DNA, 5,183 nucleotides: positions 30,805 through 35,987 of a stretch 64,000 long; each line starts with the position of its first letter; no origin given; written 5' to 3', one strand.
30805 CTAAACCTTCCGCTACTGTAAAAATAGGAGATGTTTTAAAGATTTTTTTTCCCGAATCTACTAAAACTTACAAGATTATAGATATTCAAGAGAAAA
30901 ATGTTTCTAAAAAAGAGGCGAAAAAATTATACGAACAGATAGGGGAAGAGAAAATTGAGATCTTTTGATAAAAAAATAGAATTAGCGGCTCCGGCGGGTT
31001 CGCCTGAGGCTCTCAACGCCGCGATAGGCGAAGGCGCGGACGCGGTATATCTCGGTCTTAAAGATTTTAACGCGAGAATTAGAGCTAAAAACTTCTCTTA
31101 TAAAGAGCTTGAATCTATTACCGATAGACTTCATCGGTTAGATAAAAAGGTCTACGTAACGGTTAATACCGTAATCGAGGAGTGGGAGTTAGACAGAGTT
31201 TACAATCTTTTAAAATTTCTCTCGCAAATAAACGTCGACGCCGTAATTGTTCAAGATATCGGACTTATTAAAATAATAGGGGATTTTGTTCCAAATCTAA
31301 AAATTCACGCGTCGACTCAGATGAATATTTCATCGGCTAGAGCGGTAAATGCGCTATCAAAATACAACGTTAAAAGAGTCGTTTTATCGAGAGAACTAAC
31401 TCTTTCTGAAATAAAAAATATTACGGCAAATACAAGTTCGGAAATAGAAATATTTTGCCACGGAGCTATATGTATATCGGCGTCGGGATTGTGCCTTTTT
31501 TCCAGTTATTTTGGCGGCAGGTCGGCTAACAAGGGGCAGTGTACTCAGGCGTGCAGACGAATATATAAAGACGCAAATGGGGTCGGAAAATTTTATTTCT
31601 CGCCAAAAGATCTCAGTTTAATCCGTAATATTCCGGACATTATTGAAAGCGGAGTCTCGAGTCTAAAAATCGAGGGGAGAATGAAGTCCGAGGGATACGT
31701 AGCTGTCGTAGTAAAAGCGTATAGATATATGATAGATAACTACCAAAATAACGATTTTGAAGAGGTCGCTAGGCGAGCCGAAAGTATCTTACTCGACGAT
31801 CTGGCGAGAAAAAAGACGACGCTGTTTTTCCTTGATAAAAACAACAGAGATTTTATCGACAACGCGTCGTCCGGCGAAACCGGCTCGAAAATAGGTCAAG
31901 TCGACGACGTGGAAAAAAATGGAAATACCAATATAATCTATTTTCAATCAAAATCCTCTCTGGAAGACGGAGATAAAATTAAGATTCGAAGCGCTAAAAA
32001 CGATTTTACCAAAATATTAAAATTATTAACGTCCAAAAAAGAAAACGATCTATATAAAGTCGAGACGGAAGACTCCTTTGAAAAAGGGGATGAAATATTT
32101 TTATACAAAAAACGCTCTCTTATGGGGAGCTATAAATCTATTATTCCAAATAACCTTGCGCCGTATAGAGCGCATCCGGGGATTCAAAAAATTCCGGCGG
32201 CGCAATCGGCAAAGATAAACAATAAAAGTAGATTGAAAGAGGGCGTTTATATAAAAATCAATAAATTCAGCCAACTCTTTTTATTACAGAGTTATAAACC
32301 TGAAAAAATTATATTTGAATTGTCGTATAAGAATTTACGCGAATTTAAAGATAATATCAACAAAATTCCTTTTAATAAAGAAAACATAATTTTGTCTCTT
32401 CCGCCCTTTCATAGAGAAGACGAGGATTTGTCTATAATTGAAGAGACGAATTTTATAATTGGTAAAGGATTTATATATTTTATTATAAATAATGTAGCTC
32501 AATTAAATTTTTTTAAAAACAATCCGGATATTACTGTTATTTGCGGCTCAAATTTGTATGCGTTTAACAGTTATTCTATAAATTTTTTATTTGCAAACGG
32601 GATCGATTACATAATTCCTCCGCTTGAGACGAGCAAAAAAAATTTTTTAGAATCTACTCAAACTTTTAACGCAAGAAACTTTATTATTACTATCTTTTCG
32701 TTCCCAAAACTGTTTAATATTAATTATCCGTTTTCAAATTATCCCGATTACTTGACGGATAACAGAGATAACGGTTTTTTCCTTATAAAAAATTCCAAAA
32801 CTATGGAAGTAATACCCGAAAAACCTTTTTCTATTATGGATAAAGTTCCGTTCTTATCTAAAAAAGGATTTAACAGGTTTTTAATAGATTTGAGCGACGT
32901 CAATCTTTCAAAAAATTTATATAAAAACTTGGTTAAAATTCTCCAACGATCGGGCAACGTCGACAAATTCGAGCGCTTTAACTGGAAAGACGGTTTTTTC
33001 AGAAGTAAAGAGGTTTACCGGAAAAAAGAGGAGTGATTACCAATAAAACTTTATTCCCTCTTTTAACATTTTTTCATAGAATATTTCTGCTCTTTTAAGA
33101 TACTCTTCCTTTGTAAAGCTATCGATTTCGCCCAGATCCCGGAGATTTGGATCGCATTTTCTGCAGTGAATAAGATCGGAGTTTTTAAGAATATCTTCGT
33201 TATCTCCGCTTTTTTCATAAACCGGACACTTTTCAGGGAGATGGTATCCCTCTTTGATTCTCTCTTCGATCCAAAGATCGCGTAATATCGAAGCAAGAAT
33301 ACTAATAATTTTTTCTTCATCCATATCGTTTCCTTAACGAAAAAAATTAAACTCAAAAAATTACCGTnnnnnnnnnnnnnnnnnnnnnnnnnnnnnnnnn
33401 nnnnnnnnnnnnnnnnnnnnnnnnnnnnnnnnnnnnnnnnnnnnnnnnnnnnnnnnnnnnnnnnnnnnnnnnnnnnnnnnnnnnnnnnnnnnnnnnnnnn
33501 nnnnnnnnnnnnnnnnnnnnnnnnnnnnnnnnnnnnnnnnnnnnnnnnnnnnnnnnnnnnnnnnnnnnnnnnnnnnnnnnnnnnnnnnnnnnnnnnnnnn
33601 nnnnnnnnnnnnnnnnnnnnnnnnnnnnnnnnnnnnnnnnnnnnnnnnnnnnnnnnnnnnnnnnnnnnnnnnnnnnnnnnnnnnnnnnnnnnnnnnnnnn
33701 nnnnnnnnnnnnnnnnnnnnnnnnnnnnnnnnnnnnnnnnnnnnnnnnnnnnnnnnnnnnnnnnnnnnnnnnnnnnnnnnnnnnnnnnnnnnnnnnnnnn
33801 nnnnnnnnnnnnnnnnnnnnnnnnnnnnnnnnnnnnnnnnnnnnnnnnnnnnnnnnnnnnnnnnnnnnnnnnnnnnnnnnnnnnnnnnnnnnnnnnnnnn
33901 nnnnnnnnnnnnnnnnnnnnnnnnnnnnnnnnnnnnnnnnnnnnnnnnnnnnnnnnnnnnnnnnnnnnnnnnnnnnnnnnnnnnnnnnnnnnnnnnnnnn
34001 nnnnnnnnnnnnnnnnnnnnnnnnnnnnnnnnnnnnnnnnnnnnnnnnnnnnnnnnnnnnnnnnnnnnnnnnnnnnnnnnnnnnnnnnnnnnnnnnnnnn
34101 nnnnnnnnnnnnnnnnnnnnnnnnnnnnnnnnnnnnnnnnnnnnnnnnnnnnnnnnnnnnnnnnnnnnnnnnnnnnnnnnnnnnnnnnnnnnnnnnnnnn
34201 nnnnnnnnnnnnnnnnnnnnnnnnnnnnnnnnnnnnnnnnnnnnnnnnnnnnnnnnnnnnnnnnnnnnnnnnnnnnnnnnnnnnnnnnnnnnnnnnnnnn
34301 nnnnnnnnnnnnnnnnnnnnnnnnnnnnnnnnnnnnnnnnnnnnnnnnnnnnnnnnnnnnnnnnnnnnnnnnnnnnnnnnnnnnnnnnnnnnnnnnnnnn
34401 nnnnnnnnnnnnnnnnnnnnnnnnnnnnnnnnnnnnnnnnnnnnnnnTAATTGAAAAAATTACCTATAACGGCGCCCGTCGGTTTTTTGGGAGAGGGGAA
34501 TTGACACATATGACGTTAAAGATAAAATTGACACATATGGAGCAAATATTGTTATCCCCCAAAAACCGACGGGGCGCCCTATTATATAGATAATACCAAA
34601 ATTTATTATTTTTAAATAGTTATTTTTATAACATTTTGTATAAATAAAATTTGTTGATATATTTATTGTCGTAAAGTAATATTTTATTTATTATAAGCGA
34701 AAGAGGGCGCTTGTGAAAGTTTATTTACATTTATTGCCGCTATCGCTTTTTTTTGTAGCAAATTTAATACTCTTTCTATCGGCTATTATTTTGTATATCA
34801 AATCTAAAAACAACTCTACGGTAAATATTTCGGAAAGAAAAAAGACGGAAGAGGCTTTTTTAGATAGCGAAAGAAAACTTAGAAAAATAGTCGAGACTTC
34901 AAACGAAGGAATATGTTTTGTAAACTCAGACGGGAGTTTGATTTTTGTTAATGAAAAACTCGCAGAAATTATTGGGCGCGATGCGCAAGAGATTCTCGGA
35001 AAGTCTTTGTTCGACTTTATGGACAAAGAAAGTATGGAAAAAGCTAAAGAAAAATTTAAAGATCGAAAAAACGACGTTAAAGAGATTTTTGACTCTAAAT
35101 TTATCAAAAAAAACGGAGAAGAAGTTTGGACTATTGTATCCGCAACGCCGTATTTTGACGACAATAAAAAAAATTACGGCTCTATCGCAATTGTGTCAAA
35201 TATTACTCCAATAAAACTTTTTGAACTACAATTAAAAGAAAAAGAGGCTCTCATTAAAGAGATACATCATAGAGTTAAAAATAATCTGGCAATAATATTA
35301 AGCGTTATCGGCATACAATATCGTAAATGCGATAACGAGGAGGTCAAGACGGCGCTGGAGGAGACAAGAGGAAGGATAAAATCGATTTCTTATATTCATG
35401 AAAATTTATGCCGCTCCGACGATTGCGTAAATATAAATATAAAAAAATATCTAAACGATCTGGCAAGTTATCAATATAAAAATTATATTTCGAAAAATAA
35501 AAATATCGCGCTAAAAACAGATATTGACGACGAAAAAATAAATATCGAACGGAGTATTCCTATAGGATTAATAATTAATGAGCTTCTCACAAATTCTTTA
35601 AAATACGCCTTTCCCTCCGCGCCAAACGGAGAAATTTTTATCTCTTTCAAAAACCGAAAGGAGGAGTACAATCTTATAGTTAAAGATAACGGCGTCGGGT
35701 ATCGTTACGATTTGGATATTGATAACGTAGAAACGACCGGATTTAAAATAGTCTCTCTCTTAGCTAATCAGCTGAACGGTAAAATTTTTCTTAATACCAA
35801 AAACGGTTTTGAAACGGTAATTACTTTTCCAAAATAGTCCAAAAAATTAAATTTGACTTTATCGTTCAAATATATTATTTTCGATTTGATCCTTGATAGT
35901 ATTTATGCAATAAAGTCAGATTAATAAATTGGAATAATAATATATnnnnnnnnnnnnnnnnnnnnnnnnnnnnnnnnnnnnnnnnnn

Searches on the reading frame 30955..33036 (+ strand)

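Call 79: search_protein_families(library=pfam, proteins=[window:30955-33036:+], max_evalue=0.0001)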
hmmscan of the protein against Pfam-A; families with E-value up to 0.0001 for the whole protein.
window:30955-33036:+ (693 aa): 1 family
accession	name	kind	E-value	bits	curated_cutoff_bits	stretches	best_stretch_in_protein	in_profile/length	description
PF01136.24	Peptidase_U32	-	6.7e-76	255.1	22.4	1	79-296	1-231/233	Peptidase family U32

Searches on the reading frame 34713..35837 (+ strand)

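Call 79: search_protein_families(library=pfam, proteins=[window:34713-35837:+], max_evalue=0.0001)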
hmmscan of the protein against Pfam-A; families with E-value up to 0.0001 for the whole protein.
window:34713-35837:+ (374 aa): 8 families
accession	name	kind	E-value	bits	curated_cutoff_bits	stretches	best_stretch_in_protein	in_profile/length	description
PF07568.18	HisKA_2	-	7.1e-24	84.1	22.3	1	183-253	1-71/76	Histidine kinase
PF13426.13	PAS_9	-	1.6e-19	70.5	27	1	65-165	2-102/103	PAS domain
PF00989.32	PAS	-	1.8e-12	47.7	22.6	1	55-153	2-102/113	PAS fold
PF08448.16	PAS_4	-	1.8e-10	41.4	23.1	1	61-165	2-106/110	PAS fold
PF08447.18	PAS_3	-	2e-09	38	25.6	1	77-160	2-88/89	PAS fold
PF07536.20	HWE_HK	-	1.2e-07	32.8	22.8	1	183-236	1-52/83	HWE histidine kinase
PF02518.31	HATPase_c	-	2.2e-07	31.7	26.4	1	283-372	5-107/111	Histidine kinase-, DNA gyrase B-, and HSP90-like ATPase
PF13188.13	PAS_8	-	9e-06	25.9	21.8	1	55-104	2-51/65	PAS domain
